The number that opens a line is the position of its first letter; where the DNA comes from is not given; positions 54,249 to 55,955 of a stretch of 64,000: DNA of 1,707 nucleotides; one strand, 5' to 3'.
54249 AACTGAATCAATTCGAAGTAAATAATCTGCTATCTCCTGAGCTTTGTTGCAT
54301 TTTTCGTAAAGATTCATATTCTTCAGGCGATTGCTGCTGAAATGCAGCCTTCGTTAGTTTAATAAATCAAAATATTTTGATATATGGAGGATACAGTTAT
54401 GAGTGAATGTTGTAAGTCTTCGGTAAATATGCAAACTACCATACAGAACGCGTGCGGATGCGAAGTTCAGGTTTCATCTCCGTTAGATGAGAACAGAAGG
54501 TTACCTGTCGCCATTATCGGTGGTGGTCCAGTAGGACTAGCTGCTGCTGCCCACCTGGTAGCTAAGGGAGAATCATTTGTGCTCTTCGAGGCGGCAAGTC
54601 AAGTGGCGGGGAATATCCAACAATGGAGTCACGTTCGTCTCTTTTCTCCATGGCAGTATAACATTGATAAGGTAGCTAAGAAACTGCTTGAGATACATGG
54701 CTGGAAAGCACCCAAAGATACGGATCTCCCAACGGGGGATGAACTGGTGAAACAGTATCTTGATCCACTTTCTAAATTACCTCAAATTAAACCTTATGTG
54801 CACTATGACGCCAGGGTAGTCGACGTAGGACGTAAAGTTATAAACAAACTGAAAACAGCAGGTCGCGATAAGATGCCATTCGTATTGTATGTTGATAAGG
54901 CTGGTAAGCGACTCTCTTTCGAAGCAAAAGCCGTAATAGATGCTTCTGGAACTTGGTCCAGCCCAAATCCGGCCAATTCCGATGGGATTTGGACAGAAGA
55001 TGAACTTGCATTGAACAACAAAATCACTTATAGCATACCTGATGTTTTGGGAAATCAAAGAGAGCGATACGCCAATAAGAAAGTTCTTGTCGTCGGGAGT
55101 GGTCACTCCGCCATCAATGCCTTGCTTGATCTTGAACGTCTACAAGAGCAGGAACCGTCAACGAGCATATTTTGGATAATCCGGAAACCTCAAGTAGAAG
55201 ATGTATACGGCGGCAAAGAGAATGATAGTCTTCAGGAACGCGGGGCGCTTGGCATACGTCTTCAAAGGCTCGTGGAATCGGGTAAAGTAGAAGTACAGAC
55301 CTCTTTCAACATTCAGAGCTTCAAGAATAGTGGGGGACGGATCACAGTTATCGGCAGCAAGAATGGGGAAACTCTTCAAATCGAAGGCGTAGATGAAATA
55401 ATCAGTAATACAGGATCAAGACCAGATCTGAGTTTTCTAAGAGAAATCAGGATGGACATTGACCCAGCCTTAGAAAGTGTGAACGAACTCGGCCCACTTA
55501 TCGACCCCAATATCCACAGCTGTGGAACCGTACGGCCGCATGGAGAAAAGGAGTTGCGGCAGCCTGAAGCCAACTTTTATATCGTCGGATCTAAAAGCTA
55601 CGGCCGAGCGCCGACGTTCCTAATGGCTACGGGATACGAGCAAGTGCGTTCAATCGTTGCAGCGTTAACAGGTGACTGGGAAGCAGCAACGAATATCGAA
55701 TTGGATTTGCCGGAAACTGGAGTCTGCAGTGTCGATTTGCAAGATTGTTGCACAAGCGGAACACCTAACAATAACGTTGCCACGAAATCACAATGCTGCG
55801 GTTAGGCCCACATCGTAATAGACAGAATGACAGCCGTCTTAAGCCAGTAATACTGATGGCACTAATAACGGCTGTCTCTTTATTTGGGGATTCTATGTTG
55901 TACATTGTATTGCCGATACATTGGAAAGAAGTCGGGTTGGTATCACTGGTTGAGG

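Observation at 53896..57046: ArsR / Cys-tailed flavoprotein / MFS module with a triplicated ATCAA-N6-TTGAT operator: candidate undescribed thiophilic metal(loid) or reactive-sulfur system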

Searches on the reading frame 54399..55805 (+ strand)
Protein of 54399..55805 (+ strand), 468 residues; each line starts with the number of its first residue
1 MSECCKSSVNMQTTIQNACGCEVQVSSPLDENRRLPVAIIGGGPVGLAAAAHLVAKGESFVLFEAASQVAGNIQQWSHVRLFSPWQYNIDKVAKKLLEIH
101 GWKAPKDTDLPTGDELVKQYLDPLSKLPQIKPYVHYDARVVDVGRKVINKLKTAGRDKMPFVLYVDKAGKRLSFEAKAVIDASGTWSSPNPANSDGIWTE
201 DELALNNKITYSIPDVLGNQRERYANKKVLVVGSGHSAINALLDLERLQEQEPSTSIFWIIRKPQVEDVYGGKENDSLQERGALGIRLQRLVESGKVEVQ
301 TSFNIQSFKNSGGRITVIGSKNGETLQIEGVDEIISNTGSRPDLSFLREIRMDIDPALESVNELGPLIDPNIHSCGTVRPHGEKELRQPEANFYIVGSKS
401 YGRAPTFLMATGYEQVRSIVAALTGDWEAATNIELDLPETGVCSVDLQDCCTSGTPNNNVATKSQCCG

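Call 3: search_protein_families(library=pfam, proteins=[window:54399-55805:+], max_evalue=0.01)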
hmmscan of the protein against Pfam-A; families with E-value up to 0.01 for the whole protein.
window:54399-55805:+ (468 aa): 10 families
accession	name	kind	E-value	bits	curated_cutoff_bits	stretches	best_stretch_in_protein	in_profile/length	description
PF13738.12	Pyr_redox_3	-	1.1e-15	58.1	30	1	39-353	2-280/305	Pyridine nucleotide-disulphide oxidoreductase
PF07992.20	Pyr_redox_2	-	4.9e-10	39.7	26.1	1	37-379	3-277/291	Pyridine nucleotide-disulphide oxidoreductase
PF13450.12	NAD_binding_8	-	6.5e-08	33.2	21.9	1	39-78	1-40/68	NAD(P)-binding Rossmann-like domain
PF01266.30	DAO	-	1.9e-07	31.4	27.9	1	37-84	2-48/353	FAD dependent oxidoreductase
PF12831.13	FAD_oxidored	-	2.4e-05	24.3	27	1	37-184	2-145/416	FAD dependent oxidoreductase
PF13434.12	Lys_Orn_oxgnase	-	0.00012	21.8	21.3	1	160-267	131-226/339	L-lysine 6-monooxygenase/L-ornithine 5-monooxygenase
PF00070.33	Pyr_redox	-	0.00059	20.7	22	0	37-70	2-35/82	Pyridine nucleotide-disulphide oxidoreductase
PF00890.30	FAD_binding_2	-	0.0017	18.1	20.4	0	37-73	2-38/414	FAD binding domain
PF03486.20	HI0933_like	-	0.0021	18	50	1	37-71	3-37/244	HI0933-like protein Rossmann domain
PF01494.25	FAD_binding_3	-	0.0028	17.4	22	1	35-67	2-34/349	FAD binding domain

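Call 4: search_protein_families(library=ncbifam, proteins=[window:54399-55805:+], max_evalue=0.01)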
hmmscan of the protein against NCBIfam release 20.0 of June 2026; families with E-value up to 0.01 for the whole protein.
window:54399-55805:+ (468 aa): 44 families (the best 25 are shown)
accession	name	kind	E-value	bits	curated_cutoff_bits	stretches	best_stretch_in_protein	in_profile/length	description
NF040505.1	ArsO_flavin_mono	equivalog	7.3e-15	55.3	425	1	37-249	3-183/346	ArsO family NAD(P)H-dependent flavin-containing monooxygenase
TIGR04018.1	Bthiol_YpdA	hypoth_equivalog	2.8e-11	42.8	339.9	1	37-356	2-263/316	YpdA family putative bacillithiol disulfide reductase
NF009409.0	PRK12770.1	subfamily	4e-10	39.3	343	2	31-67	15-51/360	putative glutamate synthase subunit beta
TIGR03997.1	mycofact_OYE_2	equivalog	4.1e-08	32.1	793.15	1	18-96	362-441/645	mycofactocin system FadH/OYE family oxidoreductase 2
NF009410.0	PRK12771.1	subfamily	1.9e-07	30.1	516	1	36-72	140-176/566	NAD(P)-binding protein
TIGR01292.1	TRX_reduct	equivalog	7.3e-07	28.3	343.45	0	144-248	71-163/300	thioredoxin-disulfide reductase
NF005560.0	PRK07233.1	equivalog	1.3e-06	27.5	252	1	37-75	3-41/435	hypothetical protein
TIGR03315.1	Se_ygfK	equivalog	1.9e-06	25.6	835.3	1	26-75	529-578/1012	putative selenate reductase subunit YgfK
NF006002.0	PRK08132.1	subfamily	3.6e-06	25.6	416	1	29-69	20-60/552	FAD-dependent oxidoreductase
NF004780.0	PRK06126.1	subfamily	1e-05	24.1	445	1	33-68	7-42/552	hypothetical protein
NF041087.1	bile_acid_BaiCD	equivalog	1e-05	23.9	825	1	29-73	375-419/642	bile acid Fe-S flavoenzyme BaiCD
NF009454.0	PRK12814.1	equivalog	1.3e-05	23.8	916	1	36-74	195-233/657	putative NADPH-dependent glutamate synthase small subunit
TIGR03467.1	HpnE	equivalog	4.8e-05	22.9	283.05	1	37-73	1-37/430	hydroxysqualene dehydroxylase HpnE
NF045663.1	diclust_near_Sec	equivalog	7.9e-05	20.9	530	1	32-81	104-153/759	pyridine nucleotide-disulfide oxidoreductase/dicluster-binding protein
NF050086.1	pipecolate_AmaA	exception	8.5e-05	21.4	600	1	23-71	14-62/425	L-pipecolate oxidase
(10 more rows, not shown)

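Call 5: find_homologous_proteins(query=window:54399-55805:+)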
Query window:54399-55805:+ (468 aa): 8000 proteins with E <= 0.001 among 8000 candidates; the best 120 are listed.
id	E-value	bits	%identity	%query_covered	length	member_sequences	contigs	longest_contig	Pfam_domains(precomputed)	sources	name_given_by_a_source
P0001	0.0e+0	1042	100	98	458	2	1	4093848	PF01266.31,PF13450.13,PF07992.21,PF13738.13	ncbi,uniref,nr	ncbi:MAG: NAD(P)-binding domain-containing protein [Candidatus Cohnella colombiensis]|uniref:NAD(P)-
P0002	3.3e-277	938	88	100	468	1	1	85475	PF01266.31,PF13450.13,PF07992.21,PF13738.13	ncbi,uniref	ncbi:NAD(P)-binding domain-containing protein [Cohnella yongneupensis]|uniref:NAD(P)-binding domain-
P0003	9.5e-262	887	83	100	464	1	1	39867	PF01266.31,PF13450.13,PF07992.21,PF13738.13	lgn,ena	-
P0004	6.2e-261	884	87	95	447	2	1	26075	PF01266.31,PF13450.13,PF07992.21,PF13738.13,PF12831.14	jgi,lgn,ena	-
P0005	2.2e-227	774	75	96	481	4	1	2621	PF01266.31,PF13450.13,PF07992.21,PF13738.13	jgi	jgi:thioredoxin reductase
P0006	2.9e-227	773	72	100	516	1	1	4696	PF01266.31,PF13450.13,PF07992.21,PF13738.13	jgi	jgi:thioredoxin reductase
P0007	6.4e-224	762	73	96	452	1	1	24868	PF01266.31,PF13450.13,PF07992.21,PF13738.13,PF12831.14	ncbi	-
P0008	3.0e-218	743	68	100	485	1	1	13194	PF01266.31,PF13450.13,PF07992.21,PF13738.13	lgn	-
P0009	5.1e-217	739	70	100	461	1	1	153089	PF01266.31,PF13450.13,PF07992.21,PF13738.13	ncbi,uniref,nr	ncbi:NAD(P)-binding domain-containing protein [Cohnella luojiensis]|uniref:Flavoprotein n=1 Tax=Cohn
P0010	9.8e-217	738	69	97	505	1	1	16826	PF01266.31,PF13450.13,PF07992.21,PF13738.13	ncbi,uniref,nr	ncbi:NAD(P)-binding domain-containing protein [Paenibacillus sp. EPM92]|uniref:NAD(P)-binding domain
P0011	1.4e-207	708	68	100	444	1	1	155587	PF01266.31,PF13450.13,PF07992.21,PF13738.13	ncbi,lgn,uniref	ncbi:NAD(P)-binding domain-containing protein [Cohnella sp.]|uniref:NAD(P)-binding domain-containing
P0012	1.5e-207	708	67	100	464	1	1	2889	PF01266.31,PF13450.13,PF00890.31,PF07992.21,PF13738.13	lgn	-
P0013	7.8e-207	706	67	100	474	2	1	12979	PF01266.31,PF13450.13,PF07992.21,PF13738.13,PF12831.14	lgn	-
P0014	2.6e-206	704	70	93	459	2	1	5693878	PF01266.31,PF13450.13,PF07992.21,PF13738.13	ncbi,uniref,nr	ncbi:NAD(P)-binding domain-containing protein [Paenibacillus sp. 481]|uniref:NAD(P)-binding domain-c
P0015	2.9e-205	701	65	100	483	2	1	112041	PF13450.13,PF07992.21,PF13738.13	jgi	jgi:thioredoxin reductase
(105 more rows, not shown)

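Call 6: search_solved_structures(query=window:54399-55805:+, max_evalue=0.01)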
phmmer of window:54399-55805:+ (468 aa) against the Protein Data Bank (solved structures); distinct sequences matched with E-value up to 0.01: 10.
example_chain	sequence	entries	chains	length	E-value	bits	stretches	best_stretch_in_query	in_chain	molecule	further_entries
4usq_A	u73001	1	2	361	8.2e-06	28.1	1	35-249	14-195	PYRIDINE NUCLEOTIDE-DISULFIDE OXIDOREDUCTASE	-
4usr_A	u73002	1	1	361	0.00015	24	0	35-250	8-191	MONOOXYGENASE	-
4c5o_A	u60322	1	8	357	0.0011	21.1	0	36-86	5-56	FLAVIN MONOOXYGENASE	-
4a9w_A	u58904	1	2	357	0.0012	21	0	36-86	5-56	MONOOXYGENASE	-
8odw_A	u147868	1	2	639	0.0017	20.5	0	34-143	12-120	Polyketide synthase modules-related protein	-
1ps9_A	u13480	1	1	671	0.0028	19.8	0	29-74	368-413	2,4-dienoyl-CoA reductase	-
5vj7_A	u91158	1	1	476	0.0032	19.6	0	36-73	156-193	Oxidoreductase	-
7a76_A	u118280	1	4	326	0.0039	19.3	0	36-83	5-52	THIOREDOXIN REDUCTASE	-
7rk0_A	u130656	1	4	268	0.0062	18.7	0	32-83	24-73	Thiamine thiazole synthase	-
4ylf_B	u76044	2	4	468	0.0079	18.3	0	27-71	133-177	Dihydropyrimidine dehydrogenase subunit A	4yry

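Call 21: find_related_loci(query=A1, collection=genome_contigs, flank=5000)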
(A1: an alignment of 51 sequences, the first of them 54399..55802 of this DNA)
Query A1 (468 aa) in genome_contigs; peptide patterns used: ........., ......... (x = any residue, [..] = any of these).
600 stretches matched a pattern (row limit reached: there are more); 599 encode a relative of the query (tblastn E <= 1e-3); the best 80 are kept; 80 distinct loci.
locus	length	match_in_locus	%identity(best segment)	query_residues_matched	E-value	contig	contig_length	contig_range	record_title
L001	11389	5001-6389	63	1-467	0e+0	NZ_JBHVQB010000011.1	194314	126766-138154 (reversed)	Paenibacillus sp. NPDC057967 NPDC057967_T36_E4.ctg-0011, whole genome shotgun sequence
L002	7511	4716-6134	64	1-468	0e+0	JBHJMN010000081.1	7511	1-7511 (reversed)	Paenibacillus elgii strain KM_B45 1B45_contig_81, whole genome shotgun sequence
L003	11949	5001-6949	62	26-468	0e+0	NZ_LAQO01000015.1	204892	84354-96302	Paenibacillus algorifonticola strain XJ259 Scaffold12_1, whole genome shotgun sequence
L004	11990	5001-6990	57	27-468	3e-178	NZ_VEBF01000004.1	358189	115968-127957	Paenibacillus xylanexedens strain DE0301 NODE_4_length_358189_cov_44.423700, whole genome shotgun sequence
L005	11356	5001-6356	57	4-467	5e-177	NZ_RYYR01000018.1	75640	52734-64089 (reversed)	Lysinibacillus antri strain SYSU K30002 SYSU_K30002_Contig18, whole genome shotgun sequence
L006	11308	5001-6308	58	33-467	3e-175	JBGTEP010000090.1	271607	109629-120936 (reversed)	MAG: Chryseolinea sp. isolate JTS-RE170 k141_2226781, whole genome shotgun sequence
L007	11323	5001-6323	59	29-467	6e-173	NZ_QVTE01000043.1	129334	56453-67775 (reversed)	Peribacillus saganii strain V47-23a DSM-105190_1__paired__trimmed__paired__contig_43, whole genome shotgun sequence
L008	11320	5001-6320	56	16-468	6e-172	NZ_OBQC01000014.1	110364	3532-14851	Ureibacillus acetophenoni strain JC23, whole genome shotgun sequence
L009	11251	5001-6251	60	31-447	3e-171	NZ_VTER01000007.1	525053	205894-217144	Bacillus infantis strain CH446_14T scaffold7.1, whole genome shotgun sequence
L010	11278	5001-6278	57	34-467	3e-171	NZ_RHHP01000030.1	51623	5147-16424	Brevibacillus centrosporus strain NRRL NRS 664 contig_30, whole genome shotgun sequence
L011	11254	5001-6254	58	30-447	3e-170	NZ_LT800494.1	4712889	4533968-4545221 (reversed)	Cytobacillus gottheilii strain Marseille-P3555, whole genome shotgun sequence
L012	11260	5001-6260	58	30-449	9e-170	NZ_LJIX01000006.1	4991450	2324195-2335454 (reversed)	Cytobacillus solani strain FJAT-18043 super27, whole genome shotgun sequence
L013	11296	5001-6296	56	36-467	4e-167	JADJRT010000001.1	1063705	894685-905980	MAG: Flammeovirgaceae bacterium isolate Hade_18-Q3-R52-61_BATAC.180 tig00001100-10-10634780, whole genome shotgun sequen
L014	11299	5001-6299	56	20-451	3e-166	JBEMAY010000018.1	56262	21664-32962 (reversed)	MAG: Psychrobacillus sp. isolate 233_Sum.4 NODE_18_length_56262_cov_7.626982, whole genome shotgun sequence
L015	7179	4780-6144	55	31-467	2e-166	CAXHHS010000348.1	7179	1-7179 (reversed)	MAG TPA_asm: uncultured bacterium isolate SRR12479933_metabat2_5 genome assembly, contig: ERZ4874384.917, whole genome s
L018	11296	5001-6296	56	34-467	2e-163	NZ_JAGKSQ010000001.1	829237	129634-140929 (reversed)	Halalkalibacter suaedae strain YZJH907-2 Scaffold1_1, whole genome shotgun sequence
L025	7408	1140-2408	54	47-468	4e-156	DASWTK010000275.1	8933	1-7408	MAG TPA_asm: Chitinophagaceae bacterium isolate SMAG_U3573 k141_15700, whole genome shotgun sequence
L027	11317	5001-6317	53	4-451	1e-154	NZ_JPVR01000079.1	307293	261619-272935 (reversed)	Lysinibacillus boronitolerans JCM 21713 = 10a = NBRC 103108 contig3, whole genome shotgun sequence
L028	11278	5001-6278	54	32-456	2e-154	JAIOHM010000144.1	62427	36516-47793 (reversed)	MAG: Anaerolineae bacterium isolate MAG_04 contig_196458, whole genome shotgun sequence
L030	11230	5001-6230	56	35-443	1e-153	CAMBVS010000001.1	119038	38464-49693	MAG: Rhizobium sp. Q54 isolate TH-08apr19-116 genome assembly, contig: TH-08apr19-C173, whole genome shotgun sequence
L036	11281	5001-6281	54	36-451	2e-151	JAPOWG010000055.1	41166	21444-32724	MAG: Chloroflexota bacterium isolate COS2_bin_19 NODE_401_length_41166_cov_24.9276, whole genome shotgun sequence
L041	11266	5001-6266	52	34-452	3e-148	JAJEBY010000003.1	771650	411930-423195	MAG: Anaerolineae bacterium isolate jk18x9bins.61 k141_49481, whole genome shotgun sequence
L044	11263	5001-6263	53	34-451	2e-146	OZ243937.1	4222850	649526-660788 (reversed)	MAG: Phototrophicaceae bacterium isolate 2ebdfeec-e8d2-4ffe-80f1-f60856b30c27 genome assembly, chromosome: 1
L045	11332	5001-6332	52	27-468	1e-146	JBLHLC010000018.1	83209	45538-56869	MAG: Rhodothermales bacterium isolate 3300054698_137 Ga0535670_0000211, whole genome shotgun sequence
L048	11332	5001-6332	51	35-467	5e-146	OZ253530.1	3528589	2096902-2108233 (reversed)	MAG: Phototrophicaceae bacterium isolate 0ff4a915-8bd1-459e-aafb-96151c5a32eb genome assembly, chromosome: 3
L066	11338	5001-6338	49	35-468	3e-141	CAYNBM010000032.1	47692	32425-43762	MAG TPA_asm: uncultured Rubritepida sp. isolate SRP287051_co2_162 genome assembly, contig: NODE_1662_length_47692_cov_56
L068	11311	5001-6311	50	27-467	1e-140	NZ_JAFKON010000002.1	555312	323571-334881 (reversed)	Arthrobacter humicola strain 53 NODE_2_length_555464_cov_49.947886, whole genome shotgun sequence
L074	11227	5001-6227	52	34-451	3e-140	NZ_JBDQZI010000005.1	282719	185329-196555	Lysinibacillus sp. KU-BSD001 NODE_5_length_282719_cov_119.786658, whole genome shotgun sequence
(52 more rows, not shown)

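Call 25: search_protein_families(library=pfam, proteins=[L018:2290-2709:+, L007:4242-4706:+, L014:2607-3917:+, L025:3538-4104:+, L074:179-1447:+, L011:4343-4843:+, L006:6305-7474:+, L027:669-1727:+, L027:2513-4291:+, L012:6355-6570:+], max_evalue=0.001)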
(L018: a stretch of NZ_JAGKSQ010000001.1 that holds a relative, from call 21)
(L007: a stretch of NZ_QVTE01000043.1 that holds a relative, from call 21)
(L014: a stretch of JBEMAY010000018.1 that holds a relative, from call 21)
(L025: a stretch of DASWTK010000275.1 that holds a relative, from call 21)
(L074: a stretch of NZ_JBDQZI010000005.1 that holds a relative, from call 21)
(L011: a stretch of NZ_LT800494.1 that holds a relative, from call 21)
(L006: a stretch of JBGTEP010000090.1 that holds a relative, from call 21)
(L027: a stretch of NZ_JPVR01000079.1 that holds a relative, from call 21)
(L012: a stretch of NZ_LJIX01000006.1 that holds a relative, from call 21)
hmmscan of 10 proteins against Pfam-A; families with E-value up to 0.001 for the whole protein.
L018:2290-2709:+ (139 aa): 1 family
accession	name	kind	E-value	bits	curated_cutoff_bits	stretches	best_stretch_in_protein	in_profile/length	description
PF01451.26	LMWPc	-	5.7e-20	72.4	23.2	1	6-134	1-143/144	Low molecular weight phosphotyrosine protein phosphatase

L007:4242-4706:+ (154 aa): 6 families
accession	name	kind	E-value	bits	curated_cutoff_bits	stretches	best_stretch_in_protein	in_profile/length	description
PF01047.28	MarR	-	9.3e-12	45.1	24.6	1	35-92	1-58/59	MarR family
PF13463.12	HTH_27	-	9.5e-11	42.3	22.2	1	39-101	5-68/68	Winged helix DNA-binding domain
PF12802.13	MarR_2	-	1.7e-09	38.2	27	1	35-92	3-61/61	MarR family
PF22381.2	Staph_reg_Sar_Rot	-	2.8e-07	31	27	1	31-107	8-84/85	Transcriptional regulator SarA/Rot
PF25212.1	HVO_A0114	-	0.00011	22.3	27.6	1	41-91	26-76/84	HVO_A0114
PF13412.12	HTH_24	-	0.00061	19.7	21.9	0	42-81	8-47/48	Winged helix-turn-helix DNA-binding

L014:2607-3917:+ (436 aa): 2 families
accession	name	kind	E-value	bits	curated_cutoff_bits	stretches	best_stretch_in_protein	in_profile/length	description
PF02040.21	ArsB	-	7.6e-207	688.1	22.2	1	11-431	1-421/423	Arsenical pump membrane protein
PF03600.22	CitMHS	-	6e-58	197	31.9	1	21-376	2-336/336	Citrate transporter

L025:3538-4104:+ (188 aa): 2 families
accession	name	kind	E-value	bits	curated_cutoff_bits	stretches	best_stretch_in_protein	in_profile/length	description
PF04542.20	Sigma70_r2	-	2e-13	50.4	24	1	6-72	1-69/71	Sigma-70 region 2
PF08281.18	Sigma70_r4_2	-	4.3e-08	33.1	25.7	1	102-153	3-54/54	Sigma-70, region 4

L074:179-1447:+ (422 aa): 2 families
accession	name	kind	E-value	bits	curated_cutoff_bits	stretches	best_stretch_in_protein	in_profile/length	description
PF07690.21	MFS_1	-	8.4e-30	104.3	33.4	2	30-264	13-235/347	Major Facilitator Superfamily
PF12832.13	MFS_1_like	-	1.8e-07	31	25.2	1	177-334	160-315/373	MFS_1 like family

L011:4343-4843:+ (166 aa): 6 families
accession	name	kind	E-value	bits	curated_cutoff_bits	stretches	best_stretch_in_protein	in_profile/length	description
PF00583.31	Acetyltransf_1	-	3.1e-16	60.1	20.7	1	33-134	18-114/116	Acetyltransferase (GNAT) family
PF13508.13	Acetyltransf_7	-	2.9e-11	44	27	1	53-137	6-83/84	Acetyltransferase (GNAT) domain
PF13420.13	Acetyltransf_4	-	4.7e-09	36.9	24.3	1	3-156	1-154/155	Acetyltransferase (GNAT) domain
PF13302.13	Acetyltransf_3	-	2.5e-06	28.6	25.4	1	2-134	3-135/138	Acetyltransferase (GNAT) domain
PF13673.13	Acetyltransf_10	-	9.7e-06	26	23.6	1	45-115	27-87/128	Acetyltransferase (GNAT) domain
PF08445.16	FR47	-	0.00048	20.5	22.1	0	84-138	26-79/86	FR47-like protein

L006:6305-7474:+ (389 aa): 2 families
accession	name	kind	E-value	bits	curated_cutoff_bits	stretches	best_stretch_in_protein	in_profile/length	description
PF07690.21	MFS_1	-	5.6e-13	49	33.4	1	20-304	2-301/347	Major Facilitator Superfamily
PF00083.30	Sugar_tr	-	0.00065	19.1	22.3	1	30-167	27-166/452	Sugar (and other) transporter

L027:669-1727:+ (352 aa): 1 family
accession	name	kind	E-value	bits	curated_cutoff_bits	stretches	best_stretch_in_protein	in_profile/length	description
PF01758.21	SBF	-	3.5e-61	206.7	24.3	1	55-251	1-190/191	Sodium Bile acid symporter family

L027:2513-4291:+ (592 aa): 24 families
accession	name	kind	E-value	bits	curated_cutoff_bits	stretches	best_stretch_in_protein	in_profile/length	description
PF02374.21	ArsA_ATPase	-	6e-105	351.2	24.3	3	17-294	3-296/305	Anion-transporting ATPase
PF13614.12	AAA_31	-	7e-21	75.4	27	2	21-160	8-135/177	AAA domain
PF01656.29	CbiA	-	2.6e-17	63.4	25.4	2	19-158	3-54/125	CobQ/CobB/MinD/ParA nucleotide binding domain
PF10609.15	ParA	-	3.7e-13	49.9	27.1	2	20-52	9-41/246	NUBPL iron-transfer P-loop NTPase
PF13481.12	AAA_25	-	6.5e-10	39.4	27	1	307-359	11-61/195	AAA domain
PF00142.24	Fer4_NifH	-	1e-09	38.7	25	1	20-56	5-41/271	4Fe-4S iron sulfur cluster binding proteins, NifH/frxC family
PF20720.3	nSTAND3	-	1.3e-07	31.9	27.2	0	324-363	12-50/155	Novel STAND NTPase 3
PF00448.28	SRP54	-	1.4e-06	28.5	22.7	0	19-52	5-38/196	SRP54-type protein, GTPase domain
PF13191.12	AAA_16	-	3.5e-06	28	32.6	0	321-451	15-139/167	AAA ATPase domain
PF01695.23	IstB_IS21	-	5.6e-06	26.5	24.1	0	18-52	95-129/238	IstB-like ATP binding protein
PF02562.22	PhoH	-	5.9e-06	26.4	27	0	324-372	14-61/205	PhoH-like protein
PF05970.20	PIF1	-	8.5e-06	25.9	25.9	0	319-362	11-54/223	PIF1-like helicase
PF06564.18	CBP_BcsQ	-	1e-05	25.6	21.3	0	23-64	10-51/234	Cellulose biosynthesis protein BcsQ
PF03308.22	MeaB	-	1.1e-05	25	23.1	0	20-57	38-75/273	Methylmalonyl Co-A mutase-associated GTPase MeaB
PF13401.12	AAA_22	-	2.1e-05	25.3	27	0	330-451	5-91/130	AAA domain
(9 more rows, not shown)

L012:6355-6570:+ (71 aa): 0 families

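Call 27: predict_structure(alignment_id=A1)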
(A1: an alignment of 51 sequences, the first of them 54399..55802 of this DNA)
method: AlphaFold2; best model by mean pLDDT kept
length: 468 residues; sequences in the alignment: 51
mean_pLDDT: 73.7   pTM: 0.73
mean pLDDT of the five models: 73.7, 72.4, 72.3, 69.6, 68.9
residues with pLDDT >= 90: 174; 70-90: 140; 50-70: 44; < 50: 110
segments of 3 or more residues with pLDDT < 50: 1-29, 346-388, 400-406, 439-468
pLDDT, mean of each block of 10 residues (from residue 1): 33 35 42 85 92 96 91 82 85 96 93 93 97 94 73 71 90 93 67 80 93 89 97 82 95 96 81 68 84 94 91 94 93 83 47 31 38 32 35 70 51 83 81 58 38 30 30
secondary structure, 60 per line:
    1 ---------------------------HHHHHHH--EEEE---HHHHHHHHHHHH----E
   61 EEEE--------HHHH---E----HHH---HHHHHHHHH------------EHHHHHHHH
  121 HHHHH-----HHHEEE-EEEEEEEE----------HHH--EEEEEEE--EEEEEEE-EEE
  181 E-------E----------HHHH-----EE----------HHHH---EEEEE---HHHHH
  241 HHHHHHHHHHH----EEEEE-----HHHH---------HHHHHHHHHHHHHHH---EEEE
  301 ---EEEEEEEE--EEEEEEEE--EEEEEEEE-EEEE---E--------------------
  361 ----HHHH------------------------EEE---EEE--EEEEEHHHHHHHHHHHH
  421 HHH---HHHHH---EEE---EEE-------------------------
elements in order: H28-34 E37-40 H44-55 E60-64 H73-76 H91-99 H113-125 E134-136 E138-145 E161-167 E170-176 E178-181 H200-203 H221-224 E228-232 H236-251 E256-260 H266-269 H279-293 E297-300 E304-311 E314-321 E324-331 E333-336 H365-368 E393-395 E399-401 E404-408 H409-423 H427-431 E435-437 E441-443
